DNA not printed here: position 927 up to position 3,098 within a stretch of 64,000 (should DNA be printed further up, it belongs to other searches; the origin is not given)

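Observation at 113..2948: Fused inositol-3-phosphate synthase/cytidylyltransferase facing a CDP-alcohol phosphotransferase: a CDP-inositol pathway outside its usual hosts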

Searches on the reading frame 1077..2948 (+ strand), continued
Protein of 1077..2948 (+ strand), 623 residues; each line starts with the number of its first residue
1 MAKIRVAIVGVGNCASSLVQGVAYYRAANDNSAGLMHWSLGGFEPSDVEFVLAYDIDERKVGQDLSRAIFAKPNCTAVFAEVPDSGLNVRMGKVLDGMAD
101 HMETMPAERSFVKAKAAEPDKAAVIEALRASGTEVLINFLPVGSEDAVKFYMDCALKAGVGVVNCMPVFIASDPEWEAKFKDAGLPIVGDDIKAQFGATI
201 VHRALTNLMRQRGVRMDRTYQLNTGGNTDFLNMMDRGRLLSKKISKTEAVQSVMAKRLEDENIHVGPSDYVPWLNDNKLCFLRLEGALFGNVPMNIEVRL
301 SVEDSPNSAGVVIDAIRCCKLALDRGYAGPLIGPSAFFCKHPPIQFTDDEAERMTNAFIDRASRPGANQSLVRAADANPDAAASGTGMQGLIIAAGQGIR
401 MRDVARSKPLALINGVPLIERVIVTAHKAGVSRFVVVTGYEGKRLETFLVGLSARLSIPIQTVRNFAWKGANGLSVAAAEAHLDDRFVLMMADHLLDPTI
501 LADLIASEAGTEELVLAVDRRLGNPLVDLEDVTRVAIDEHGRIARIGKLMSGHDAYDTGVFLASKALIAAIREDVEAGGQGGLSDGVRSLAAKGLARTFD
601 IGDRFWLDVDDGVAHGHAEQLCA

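Call 22: find_related_loci(query=A1, collection=genome_contigs, flank=10000)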
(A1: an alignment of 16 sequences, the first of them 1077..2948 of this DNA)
Query A1 (623 aa) in genome_contigs; peptide patterns used: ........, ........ (x = any residue, [..] = any of these).
600 stretches matched a pattern (row limit reached: there are more); 599 encode a relative of the query (tblastn E <= 1e-3); the best 80 are kept; 80 distinct loci.
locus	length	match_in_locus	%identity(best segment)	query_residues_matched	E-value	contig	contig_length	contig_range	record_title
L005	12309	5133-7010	58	1-620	0e+0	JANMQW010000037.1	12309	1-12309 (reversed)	MAG: Novosphingobium sp. isolate OTE_51_metabat_123 OTE_51_k141_1344750, whole genome shotgun sequence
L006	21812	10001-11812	59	1-619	0e+0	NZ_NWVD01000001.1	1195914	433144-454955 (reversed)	Sphingomonas ginsenosidimutans strain KACC 14949 contig1, whole genome shotgun sequence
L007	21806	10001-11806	55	1-621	0e+0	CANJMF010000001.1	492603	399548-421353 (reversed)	MAG: Candidatus Marinimicrobia bacterium isolate RH-23may17-595 genome assembly, contig: RH-23may17-C27, whole genome sh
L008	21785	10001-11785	57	1-619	0e+0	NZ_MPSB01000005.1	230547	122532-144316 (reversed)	Sphingomonas jeddahensis strain G39 SPHI_contig000005, whole genome shotgun sequence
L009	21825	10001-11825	86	1-623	0e+0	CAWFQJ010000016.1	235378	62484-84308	MAG: uncultured Alphaproteobacteria bacterium isolate MFD09671.bin.2.99 genome assembly, contig: contig_55559, whole gen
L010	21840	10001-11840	83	1-623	0e+0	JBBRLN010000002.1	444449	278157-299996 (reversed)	MAG: Caulobacterales bacterium isolate La1_maxbin2.034 LA1C_X2.034_k141_135911L_444449_cov_90.1988, whole genome shotgun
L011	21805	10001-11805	83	1-621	0e+0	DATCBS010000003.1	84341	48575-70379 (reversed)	MAG TPA_asm: Caulobacteraceae bacterium isolate SMAG_U7679 k141_171231, whole genome shotgun sequence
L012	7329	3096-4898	54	3-621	0e+0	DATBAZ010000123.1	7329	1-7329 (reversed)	MAG TPA_asm: Alphaproteobacteria bacterium isolate SMAG_U5745 k141_3393242, whole genome shotgun sequence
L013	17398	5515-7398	52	1-620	0e+0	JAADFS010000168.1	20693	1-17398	MAG: Deferribacteres bacterium isolate M_MaxBin.054 contig-127_32494, whole genome shotgun sequence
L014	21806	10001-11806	54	1-621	0e+0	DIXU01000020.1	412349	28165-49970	MAG TPA_asm: Candidatus Aminicenantes bacterium UBA6072 UBA6072_contig_74, whole genome shotgun sequence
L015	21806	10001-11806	54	1-621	0e+0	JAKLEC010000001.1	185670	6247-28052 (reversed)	MAG: Acidobacteria bacterium isolate RA.bin124 RA.bin124_1, whole genome shotgun sequence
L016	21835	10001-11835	81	1-623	0e+0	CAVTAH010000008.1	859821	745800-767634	MAG: uncultured Alphaproteobacteria bacterium isolate MFD04580.bin.2.85 genome assembly, contig: contig_9287, whole geno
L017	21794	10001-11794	53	1-620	0e+0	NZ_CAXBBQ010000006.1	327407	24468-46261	MAG: uncultured Sphingosinicella sp. isolate ERR2762155_binner12_Refined_2 ERZ3421563.23, whole genome shotgun sequence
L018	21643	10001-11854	52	1-623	0e+0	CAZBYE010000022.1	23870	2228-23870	MAG TPA_asm: uncultured Stakelama sp. isolate SRP302447_co2_10 genome assembly, contig: NODE_5907_length_23870_cov_7.672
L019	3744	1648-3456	52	1-619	0e+0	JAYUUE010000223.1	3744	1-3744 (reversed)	MAG: Polymorphobacter sp. isolate GL122_UP_concoct_118 GL122_UP_concoct_118_222, whole genome shotgun sequence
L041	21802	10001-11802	62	1-618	0e+0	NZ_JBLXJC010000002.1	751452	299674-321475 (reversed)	MAG: Emcibacter sp. isolate ET25-03 T25maxbin_out.017RE.5K@2, whole genome shotgun sequence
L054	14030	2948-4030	63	1-359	3e-159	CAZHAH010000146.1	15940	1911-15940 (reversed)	MAG TPA_asm: uncultured Desulfobacteraceae bacterium isolate SRP167671_co2_229 genome assembly, contig: NODE_4827_length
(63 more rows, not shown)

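Call 41: search_protein_families(library=ncbifam, proteins=[L001:2780-3994:-, L001:3991-4260:-, L001:4406-5332:-, L001:5329-7053:-, L001:7196-9040:+, L001:484-2775:-, L001:2-478:-], max_evalue=0.00001)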
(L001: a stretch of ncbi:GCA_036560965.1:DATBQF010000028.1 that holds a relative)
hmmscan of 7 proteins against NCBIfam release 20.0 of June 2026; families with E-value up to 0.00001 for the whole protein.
L001:2780-3994:- (404 aa): 11 families
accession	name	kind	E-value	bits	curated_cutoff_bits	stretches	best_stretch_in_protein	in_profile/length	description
NF047599.1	SerpalmtaseBetaP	equivalog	6.5e-199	660.5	500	1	1-390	1-393/394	serine palmitoyltransferase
NF047603.1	SerpalmtaseAlphaP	equivalog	9.7e-148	492.1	670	1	23-391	28-397/399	serine palmitoyltransferase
NF047600.1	SerpalmtaseCFB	equivalog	6.5e-106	354.3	640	1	17-387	18-389/395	serine palmitoyltransferase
TIGR00858.1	bioF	equivalog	2.4e-95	319.3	426.45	1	36-381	17-362/365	8-amino-7-oxononanoate synthase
NF005394.0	PRK06939.1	equivalog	1.7e-88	297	460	1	37-392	39-396/397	glycine C-acetyltransferase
TIGR01825.1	gly_Cac_T_rel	subfamily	1.1e-86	291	535.4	1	36-393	29-385/385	BioF/Kbl family PLP-dependent acyltransferase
TIGR01822.1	2am3keto_CoA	equivalog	8.1e-78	262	493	1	37-392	35-392/393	glycine C-acetyltransferase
TIGR01821.1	5aminolev_synth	equivalog_domain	7.2e-63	212.8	338.55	1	42-391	47-398/402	5-aminolevulinate synthase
NF005526.0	PRK07179.1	equivalog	5.7e-54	183.2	428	1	37-389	51-398/407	alpha-hydroxyketone-type quorum-sensing autoinducer synthase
NF004608.1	PRK05937.1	equivalog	2.5e-35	122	399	1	71-386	40-345/366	8-amino-7-oxononanoate synthase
NF005697.0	PRK07505.1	subfamily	1.9e-33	115.7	342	1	38-387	46-399/405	hypothetical protein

L001:3991-4260:- (89 aa): 10 families
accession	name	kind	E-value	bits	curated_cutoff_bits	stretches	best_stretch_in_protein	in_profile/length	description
NF002148.0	PRK00982.1-2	subfamily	9e-13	47.9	71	1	21-82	15-76/79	acyl carrier protein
TIGR00517.1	acyl_carrier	equivalog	2.1e-12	46.7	70.45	1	19-82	11-75/77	acyl carrier protein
NF002150.0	PRK00982.1-4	subfamily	3e-11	43.4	66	1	22-81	17-76/80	acyl carrier protein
NF040636.1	AcpM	exception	8.7e-11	41.7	146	1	11-86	5-81/93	meromycolate extension acyl carrier protein AcpM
NF002151.0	PRK00982.1-5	equivalog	9.9e-11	41.6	92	1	27-82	20-75/78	acyl carrier protein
NF009104.0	PRK12449.1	equivalog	1.3e-10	41.1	70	1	19-78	14-73/80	acyl carrier protein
NF002147.0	PRK00982.1-1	equivalog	1.7e-10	40.6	84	1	11-83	7-80/83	acyl carrier protein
NF006031.0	PRK08172.1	equivalog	6.9e-10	39.5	76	1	29-81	23-75/82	acyl carrier protein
NF002149.0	PRK00982.1-3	equivalog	1.6e-09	37.5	106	1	21-80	14-73/78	acyl carrier protein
NF058660.1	cispen_ACP_AmcB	equivalog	6.5e-06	26.2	80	1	29-84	22-79/80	cispentacin biosynthesis acyl carrier protein AmcB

L001:4406-5332:- (308 aa): 8 families
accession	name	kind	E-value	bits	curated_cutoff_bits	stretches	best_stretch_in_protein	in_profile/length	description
TIGR03466.1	HpnA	hypoth_equivalog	7.5e-22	77.6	367.65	1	6-306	4-325/327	hopanoid-associated sugar epimerase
NF042422.1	oxyalk_red_OleD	equivalog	3.8e-12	46.2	580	1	8-96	6-93/329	2-alkyl-3-oxoalkanoate reductase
TIGR01746.1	Thioester-redct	subfamily_domain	3.1e-09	36.6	213.35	0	116-221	160-276/371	thioester reductase domain-containing protein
NF050030.1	thlkprotThyD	equivalog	4.6e-08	32.6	400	0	128-242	156-265/305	thylakoid membrane protein ThyD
TIGR01214.1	rmlD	equivalog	5.2e-08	32.3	224.05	0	117-226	121-229/285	dTDP-4-dehydrorhamnose reductase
NF042423.1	oxyalk_red_Shew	equivalog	2.3e-07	30.2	580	0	6-67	12-71/331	2-alkyl-3-oxoalkanoate reductase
TIGR01777.1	yfcH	hypoth_equivalog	4.1e-07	29.9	207.35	0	6-75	2-66/292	TIGR01777 family oxidoreductase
NF052578.1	StrlDmthSdmBMthl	equivalog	7.7e-07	29.2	600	1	4-92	2-92/328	sterol demethylase protein SdmB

L001:5329-7053:- (574 aa): 88 families (the best 25 are shown)
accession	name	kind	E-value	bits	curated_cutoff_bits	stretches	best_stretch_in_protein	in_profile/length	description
NF006624.1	PRK09192.1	subfamily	6e-236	784.2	600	1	3-566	1-566/567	fatty acyl-AMP ligase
NF005850.0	PRK07768.1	subfamily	1.2e-98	330.8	572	1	25-559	10-542/545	long-chain-fatty-acid--CoA ligase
NF004282.0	PRK05691.1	subfamily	4.5e-96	321.6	4090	1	42-567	36-565/4334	non-ribosomal peptide synthase/polyketide synthase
NF038339.3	FAAL_FadD32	equivalog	9.3e-78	261.9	975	1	48-493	54-519/625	long-chain-fatty-acid--AMP ligase FadD32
NF009124.0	PRK12476.1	subfamily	1.5e-75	254.5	922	1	40-565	63-609/612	fatty acyl-AMP ligase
NF004509.1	PRK05850.1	subfamily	1.1e-71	241.9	775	1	44-566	35-574/578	fatty-acid--AMP ligase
NF040633.1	FadD32_Coryne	exception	1e-69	235.4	875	1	57-560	73-612/614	FadD32-like long-chain-fatty-acid--AMP ligase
NF004510.0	PRK05851.1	equivalog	2.4e-66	224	621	1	47-556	32-516/525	long-chain-fatty acid--ACP ligase MbtM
NF038337.1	FAAL_FadD21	exception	7.5e-60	203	1100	1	44-565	36-574/579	fatty-acid--AMP ligase FAAL21/FadD21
NF038338.1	FAAL_FadD28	exception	6.7e-49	166.7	1100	1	46-560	38-570/580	fatty-acid--AMP ligase FAAL28/FadD28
NF004837.0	PRK06187.1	subfamily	3.3e-45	154.3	476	2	168-563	167-525/531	long-chain-fatty-acid--CoA ligase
NF005702.0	PRK07514.1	subfamily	1.4e-32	112.8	558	2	375-525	318-468/506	malonyl-CoA synthase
NF004511.1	PRK05852.1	equivalog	2e-32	112.5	650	1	47-559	27-503/505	FadD7 family fatty acid--CoA ligase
NF009233.0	PRK12583.1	subfamily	2.5e-30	105.4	832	2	379-559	373-549/558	fatty acid CoA ligase family protein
NF004822.0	PRK06178.1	equivalog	1.7e-26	93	782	1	380-554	392-561/571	acyl-CoA synthetase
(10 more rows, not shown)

L001:7196-9040:+ (614 aa): 182 families (the best 25 are shown)
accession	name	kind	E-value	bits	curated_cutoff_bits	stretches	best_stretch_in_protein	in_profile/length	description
TIGR02204.1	MsbA_rel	hypoth_equivalog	3.5e-211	702.8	780.4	1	35-609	2-576/576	ABC transporter, permease/ATP-binding protein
TIGR02203.1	MsbA_lipidA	equivalog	9.1e-131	437.1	602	1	40-610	3-571/572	lipid A export permease/ATP-binding protein MsbA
TIGR00958.1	3a01208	subfamily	5e-129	431.6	874.6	1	38-604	148-710/711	antigen peptide transporter 2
NF008381.0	PRK11176.1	equivalog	1.1e-106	357.5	867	1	39-610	13-581/582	lipid A ABC transporter ATP-binding protein/permease MsbA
NF052233.1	CphA_assoc_ABC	equivalog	1.8e-106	357.2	880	1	38-608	171-743/766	cyanophycin metabolism-associated ABC transporter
TIGR01846.1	type_I_sec_HlyB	subfamily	3.7e-103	346.1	725.55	1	89-608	177-692/694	type I secretion system permease/ATPase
NF045513.1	HepA_fam_ABC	equivalog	6e-102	342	725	1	113-606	117-607/610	heterocyst formation ABC transporter subunit HepA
TIGR03796.1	NHLM_micro_ABC1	equivalog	7.5e-96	321.9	853.3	1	38-605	141-709/710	NHLP family bacteriocin export ABC transporter peptidase/permease/ATPase subunit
TIGR03375.1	type_I_sec_LssB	subfamily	5.5e-89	299.3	693.1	1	104-593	202-687/696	type I secretion system permease/ATPase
NF010178.0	PRK13657.1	equivalog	1.2e-88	298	733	1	124-609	89-571/588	glucan ABC transporter ATP-binding protein/ permease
TIGR03797.1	NHLM_micro_ABC2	equivalog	3.7e-88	296.7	709.4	1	77-608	162-685/686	NHLP bacteriocin export ABC transporter permease/ATPase subunit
TIGR02857.1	CydD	equivalog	6.5e-85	286.1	435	1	57-580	9-529/529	thiol reductant ABC exporter subunit CydD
NF008364.0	PRK11160.1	equivalog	3.3e-81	273.6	630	1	121-605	90-572/575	heme ABC transporter ATP-binding protein/permease CydC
TIGR02868.1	CydC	equivalog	9.2e-81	272.1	329.05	1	121-568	83-530/530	thiol reductant ABC exporter subunit CydC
NF008055.0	PRK10789.1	equivalog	4.5e-73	246.6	845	1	121-609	87-572/590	SmdA family multidrug ABC transporter permease/ATP-binding protein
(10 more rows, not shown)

L001:484-2775:- (763 aa): 2 families
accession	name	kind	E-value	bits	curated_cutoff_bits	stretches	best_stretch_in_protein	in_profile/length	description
TIGR04408.1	LptG_lptG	equivalog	2.6e-88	296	240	2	414-760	2-350/351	LPS export ABC transporter permease LptG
TIGR04407.1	LptF_YjgP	equivalog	1.1e-80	271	230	2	20-373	1-346/347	LPS export ABC transporter permease LptF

L001:2-478:- (159 aa): 0 families

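Call 51: find_encoding_contigs(protein=P0071, flank=10000, max_places=1)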
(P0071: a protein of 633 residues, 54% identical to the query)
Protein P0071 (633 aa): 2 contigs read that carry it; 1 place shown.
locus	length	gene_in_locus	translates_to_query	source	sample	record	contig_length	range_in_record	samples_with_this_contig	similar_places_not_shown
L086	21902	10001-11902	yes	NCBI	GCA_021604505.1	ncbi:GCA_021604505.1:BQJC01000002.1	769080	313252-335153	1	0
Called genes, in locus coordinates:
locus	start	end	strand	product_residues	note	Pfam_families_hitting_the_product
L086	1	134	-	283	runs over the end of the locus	PF00763:THF_DHG_CYH, PF02882:THF_DHG_CYH_C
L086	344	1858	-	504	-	PF01590:GAF, PF13185:GAF_2, PF00158:Sigma54_activat, PF14532:Sigma54_activ_2, PF25601:AAA_lid_14, PF02954:HTH_8 (weak)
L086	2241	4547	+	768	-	PF00515:TPR_1 (weak), PF07719:TPR_2 (weak), PF13181:TPR_8 (weak), PF13414:TPR_11, PF13424:TPR_12, PF13432:TPR_16, PF17874:TPR_MalT (weak), PF13424:TPR_12 (weak), +18 more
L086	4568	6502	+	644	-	PF07719:TPR_2 (faint), PF13374:TPR_10 (faint), PF13428:TPR_14 (faint), PF13414:TPR_11 (weak), PF13432:TPR_16 (weak), PF13424:TPR_12 (weak), PF13432:TPR_16 (weak), PF14559:TPR_19 (weak), +9 more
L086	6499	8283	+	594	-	PF13176:TPR_7 (faint), PF13424:TPR_12 (faint), PF13371:TPR_9 (faint), PF13428:TPR_14 (faint), PF00515:TPR_1, PF07719:TPR_2 (weak), PF13181:TPR_8 (weak), PF13414:TPR_11 (weak), +4 more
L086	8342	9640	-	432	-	PF01066:CDP-OH_P_transf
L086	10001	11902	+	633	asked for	PF01658:Inos-1-P_synth, PF00483:NTP_transferase, PF12804:NTP_transf_3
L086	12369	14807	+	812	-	PF00884:Sulfatase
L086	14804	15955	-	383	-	PF13472:Lipase_GDSL_2 (weak)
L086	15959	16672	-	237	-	PF04794:YdjC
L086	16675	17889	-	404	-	-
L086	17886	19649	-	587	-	PF00664:ABC_membrane, PF00005:ABC_tran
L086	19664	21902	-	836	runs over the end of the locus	PF02836:Glyco_hydro_2_C (weak), PF00535:Glycos_transf_2, PF10111:Glyco_tranf_2_2 (weak), PF13641:Glyco_tranf_2_3, PF13632:Glyco_trans_2_3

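Call 57: find_encoding_contigs(protein=P0078, flank=10000, max_places=1)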
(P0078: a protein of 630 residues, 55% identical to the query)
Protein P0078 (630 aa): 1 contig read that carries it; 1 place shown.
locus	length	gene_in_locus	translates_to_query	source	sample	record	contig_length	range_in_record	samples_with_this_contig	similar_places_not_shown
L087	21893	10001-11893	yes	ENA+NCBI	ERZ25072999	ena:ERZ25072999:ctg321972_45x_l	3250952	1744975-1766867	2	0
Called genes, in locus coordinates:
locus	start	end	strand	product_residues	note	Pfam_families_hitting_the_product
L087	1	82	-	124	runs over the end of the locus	PF01502:PRA-CH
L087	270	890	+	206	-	-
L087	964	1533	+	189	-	PF02622:DUF179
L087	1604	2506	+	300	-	PF00849:PseudoU_synth_2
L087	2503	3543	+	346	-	PF01207:Dus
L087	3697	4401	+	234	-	PF08032:SpoU_sub_bind (weak), PF00588:SpoU_methylase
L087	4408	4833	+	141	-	PF09990:DUF2231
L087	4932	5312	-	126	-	PF09990:DUF2231 (weak)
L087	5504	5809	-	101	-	PF02416:TatA_B_E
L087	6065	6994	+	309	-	PF06574:FAD_syn, PF01687:Flavokinase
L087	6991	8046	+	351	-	PF03706:LPG_synthase_TM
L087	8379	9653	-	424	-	PF01066:CDP-OH_P_transf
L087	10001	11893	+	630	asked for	PF01658:Inos-1-P_synth, PF00483:NTP_transferase (weak), PF12804:NTP_transf_3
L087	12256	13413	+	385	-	PF13439:Glyco_transf_4, PF13477:Glyco_trans_4_2 (weak), PF13579:Glyco_trans_4_4, PF20706:GT4-conflict, PF00534:Glycos_transf_1, PF13692:Glyco_trans_1_4, PF13524:Glyco_trans_1_2 (weak)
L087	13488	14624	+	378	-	PF04055:Radical_SAM, PF13186:SPASM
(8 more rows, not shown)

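Call 58: find_encoding_contigs(protein=P0115, flank=10000, max_places=1)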
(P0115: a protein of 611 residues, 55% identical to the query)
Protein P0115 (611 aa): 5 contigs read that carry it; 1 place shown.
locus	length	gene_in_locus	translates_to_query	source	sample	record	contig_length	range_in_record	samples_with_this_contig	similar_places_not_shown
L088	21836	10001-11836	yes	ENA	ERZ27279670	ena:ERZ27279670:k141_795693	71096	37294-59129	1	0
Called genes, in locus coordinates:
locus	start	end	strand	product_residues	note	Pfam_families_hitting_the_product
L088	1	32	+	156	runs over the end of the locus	PF09912:DUF2141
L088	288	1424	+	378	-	PF03739:LptF_LptG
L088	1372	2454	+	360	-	PF03739:LptF_LptG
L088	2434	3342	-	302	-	PF01066:CDP-OH_P_transf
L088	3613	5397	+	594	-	PF00501:AMP-binding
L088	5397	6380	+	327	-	PF00106:adh_short (weak), PF01073:3Beta_HSD, PF01370:Epimerase, PF05368:NmrA, PF07993:NAD_binding_4 (faint), PF16363:GDP_Man_Dehyd (weak), PF13460:NAD_binding_10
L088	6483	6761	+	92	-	PF00550:PP-binding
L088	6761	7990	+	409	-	PF00155:Aminotran_1_2, PF01053:Cys_Met_Meta_PP (weak), PF01212:Beta_elim_lyase (weak)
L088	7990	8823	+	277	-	PF04116:FA_hydroxylase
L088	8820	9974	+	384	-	-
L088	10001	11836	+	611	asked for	PF01658:Inos-1-P_synth, PF12804:NTP_transf_3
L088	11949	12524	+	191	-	PF01558:POR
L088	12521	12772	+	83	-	PF25160:LdpA_Fe-S-bd (faint), PF00037:Fer4 (faint), PF12797:Fer4_2 (faint), PF12837:Fer4_6 (faint), PF13237:Fer4_10, PF14697:Fer4_21 (weak), PF12838:Fer4_7, PF13187:Fer4_9 (weak), +2 more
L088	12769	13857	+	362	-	PF01855:POR_N, PF17147:PFOR_II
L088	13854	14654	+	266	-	PF02775:TPP_enzyme_C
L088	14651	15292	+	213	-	PF00440:TetR_N (weak)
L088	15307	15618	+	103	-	-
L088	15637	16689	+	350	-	PF02826:2-Hacid_dh_C, PF00670:AdoHcyase_NAD (weak), PF03446:NAD_binding_2 (weak), PF03807:F420_oxidored (weak), PF07991:KARI_N (faint)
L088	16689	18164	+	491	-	PF00501:AMP-binding, PF13193:AMP-binding_C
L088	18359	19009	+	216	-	PF00881:Nitroreductase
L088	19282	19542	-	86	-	-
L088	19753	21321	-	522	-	PF02321:OEP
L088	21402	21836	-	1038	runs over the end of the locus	PF00873:ACR_tran, PF03176:MMPL (weak)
